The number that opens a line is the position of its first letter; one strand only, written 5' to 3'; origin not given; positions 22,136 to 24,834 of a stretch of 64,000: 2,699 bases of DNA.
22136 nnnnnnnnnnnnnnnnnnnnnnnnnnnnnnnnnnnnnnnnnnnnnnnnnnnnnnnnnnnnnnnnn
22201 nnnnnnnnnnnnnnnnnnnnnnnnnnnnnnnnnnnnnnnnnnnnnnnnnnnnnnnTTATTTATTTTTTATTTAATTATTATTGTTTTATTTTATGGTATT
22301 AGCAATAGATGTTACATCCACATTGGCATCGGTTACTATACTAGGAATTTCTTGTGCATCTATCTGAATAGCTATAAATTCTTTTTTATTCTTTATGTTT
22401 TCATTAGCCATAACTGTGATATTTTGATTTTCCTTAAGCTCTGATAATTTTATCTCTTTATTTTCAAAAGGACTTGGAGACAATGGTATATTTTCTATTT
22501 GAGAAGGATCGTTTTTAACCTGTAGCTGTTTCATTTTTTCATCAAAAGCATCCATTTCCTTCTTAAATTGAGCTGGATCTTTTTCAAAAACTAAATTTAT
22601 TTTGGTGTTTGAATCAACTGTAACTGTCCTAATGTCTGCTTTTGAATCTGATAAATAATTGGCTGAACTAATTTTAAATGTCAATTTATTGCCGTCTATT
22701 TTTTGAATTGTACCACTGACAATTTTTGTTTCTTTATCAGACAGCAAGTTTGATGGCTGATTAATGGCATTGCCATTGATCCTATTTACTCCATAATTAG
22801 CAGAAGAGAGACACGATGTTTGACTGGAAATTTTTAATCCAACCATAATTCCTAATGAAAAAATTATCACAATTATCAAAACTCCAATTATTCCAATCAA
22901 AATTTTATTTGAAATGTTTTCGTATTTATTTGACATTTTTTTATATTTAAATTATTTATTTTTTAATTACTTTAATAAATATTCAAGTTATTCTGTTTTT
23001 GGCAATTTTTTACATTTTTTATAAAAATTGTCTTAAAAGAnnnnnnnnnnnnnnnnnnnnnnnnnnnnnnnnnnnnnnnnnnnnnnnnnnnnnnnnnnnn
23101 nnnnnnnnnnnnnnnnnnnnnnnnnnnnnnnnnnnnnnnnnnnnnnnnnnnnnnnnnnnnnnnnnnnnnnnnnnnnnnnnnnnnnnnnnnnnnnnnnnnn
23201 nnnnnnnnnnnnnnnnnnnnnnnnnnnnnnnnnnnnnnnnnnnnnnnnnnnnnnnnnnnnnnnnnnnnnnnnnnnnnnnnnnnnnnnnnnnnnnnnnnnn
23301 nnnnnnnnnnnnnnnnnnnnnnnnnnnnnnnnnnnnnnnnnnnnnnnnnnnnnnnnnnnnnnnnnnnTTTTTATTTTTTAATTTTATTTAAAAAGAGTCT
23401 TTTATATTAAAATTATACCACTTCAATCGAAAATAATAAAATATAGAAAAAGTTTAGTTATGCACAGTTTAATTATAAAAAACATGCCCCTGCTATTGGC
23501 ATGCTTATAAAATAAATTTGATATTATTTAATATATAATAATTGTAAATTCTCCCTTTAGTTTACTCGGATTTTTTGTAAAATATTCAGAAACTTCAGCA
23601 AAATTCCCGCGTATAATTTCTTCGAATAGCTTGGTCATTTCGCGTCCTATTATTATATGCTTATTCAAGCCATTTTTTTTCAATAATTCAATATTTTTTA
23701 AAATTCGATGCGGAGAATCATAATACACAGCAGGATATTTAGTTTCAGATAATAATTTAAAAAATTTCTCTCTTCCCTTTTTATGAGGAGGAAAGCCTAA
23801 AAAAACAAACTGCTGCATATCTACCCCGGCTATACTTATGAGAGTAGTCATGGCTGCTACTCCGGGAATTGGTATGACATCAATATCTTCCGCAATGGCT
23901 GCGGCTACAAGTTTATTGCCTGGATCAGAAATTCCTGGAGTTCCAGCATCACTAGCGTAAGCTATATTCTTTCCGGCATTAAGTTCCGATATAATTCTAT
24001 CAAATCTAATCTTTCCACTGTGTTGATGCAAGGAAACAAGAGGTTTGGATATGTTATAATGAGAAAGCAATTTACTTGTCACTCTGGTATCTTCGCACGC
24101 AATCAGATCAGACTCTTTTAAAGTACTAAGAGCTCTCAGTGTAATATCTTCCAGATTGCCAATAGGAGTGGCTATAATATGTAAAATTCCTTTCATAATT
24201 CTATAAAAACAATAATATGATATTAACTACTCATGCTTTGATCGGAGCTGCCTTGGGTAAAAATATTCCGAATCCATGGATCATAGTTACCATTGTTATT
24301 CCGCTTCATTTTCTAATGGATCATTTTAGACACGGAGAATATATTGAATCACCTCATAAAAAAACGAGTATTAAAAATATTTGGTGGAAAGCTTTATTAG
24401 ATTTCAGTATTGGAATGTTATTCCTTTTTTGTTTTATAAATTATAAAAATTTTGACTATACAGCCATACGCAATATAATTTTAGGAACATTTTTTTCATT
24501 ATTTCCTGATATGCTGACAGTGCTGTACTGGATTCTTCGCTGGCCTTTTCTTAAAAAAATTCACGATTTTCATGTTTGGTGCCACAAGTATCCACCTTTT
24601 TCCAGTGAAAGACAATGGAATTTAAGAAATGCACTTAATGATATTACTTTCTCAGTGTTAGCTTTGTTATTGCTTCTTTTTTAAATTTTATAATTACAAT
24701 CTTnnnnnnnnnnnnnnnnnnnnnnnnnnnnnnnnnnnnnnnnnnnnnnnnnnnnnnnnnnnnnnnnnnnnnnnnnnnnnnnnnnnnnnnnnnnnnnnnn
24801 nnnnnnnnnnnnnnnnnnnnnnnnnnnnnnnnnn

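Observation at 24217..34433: Consolidated nucleotide-excision-repair island with two full-length uvrA paralogs; the second is compositionally foreign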

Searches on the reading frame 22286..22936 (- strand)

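Call 10: search_protein_families(library=ncbifam, proteins=[window:22286-22936:-], max_evalue=0.00001)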
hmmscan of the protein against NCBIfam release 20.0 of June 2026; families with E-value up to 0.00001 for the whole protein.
window:22286-22936:- (216 aa): 0 families

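Call 25: search_protein_families(library=pfam, proteins=[window:22286-22936:-], max_evalue=5)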
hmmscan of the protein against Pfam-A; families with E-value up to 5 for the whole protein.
window:22286-22936:- (216 aa): 1 family
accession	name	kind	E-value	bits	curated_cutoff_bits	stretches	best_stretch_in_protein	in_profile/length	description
PF06715.18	Gp5_C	-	4.1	8.2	20.4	0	170-181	2-13/24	Gp5 C-terminal repeat (3 copies)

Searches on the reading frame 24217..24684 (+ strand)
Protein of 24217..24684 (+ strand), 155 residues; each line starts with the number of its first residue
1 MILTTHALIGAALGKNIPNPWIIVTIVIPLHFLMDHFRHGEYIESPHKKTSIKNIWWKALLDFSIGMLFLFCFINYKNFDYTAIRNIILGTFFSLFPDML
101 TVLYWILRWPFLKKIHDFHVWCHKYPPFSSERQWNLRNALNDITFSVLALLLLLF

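Call 4: search_protein_families(library=pfam, proteins=[window:24217-24684:+])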
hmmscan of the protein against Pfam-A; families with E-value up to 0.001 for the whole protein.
window:24217-24684:+ (155 aa): 0 families

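Call 10: search_protein_families(library=ncbifam, proteins=[window:24217-24684:+], max_evalue=0.00001)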
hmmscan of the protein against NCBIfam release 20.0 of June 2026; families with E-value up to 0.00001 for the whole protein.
window:24217-24684:+ (155 aa): 0 families

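Call 25: search_protein_families(library=pfam, proteins=[window:24217-24684:+], max_evalue=5)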
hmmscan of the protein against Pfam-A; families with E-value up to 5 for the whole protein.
window:24217-24684:+ (155 aa): 1 family
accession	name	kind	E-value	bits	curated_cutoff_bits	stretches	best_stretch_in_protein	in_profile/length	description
PF01499.21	Herpes_UL25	-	0.11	11.5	25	1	124-153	359-388/555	Herpesvirus UL25 family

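Call 87: search_dna_similar(query=window:24217-24684:+, collection=plasmids, mode=protein, max_evalue=0.001, max_rows=5)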
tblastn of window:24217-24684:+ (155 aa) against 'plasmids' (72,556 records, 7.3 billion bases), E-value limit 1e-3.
No match.
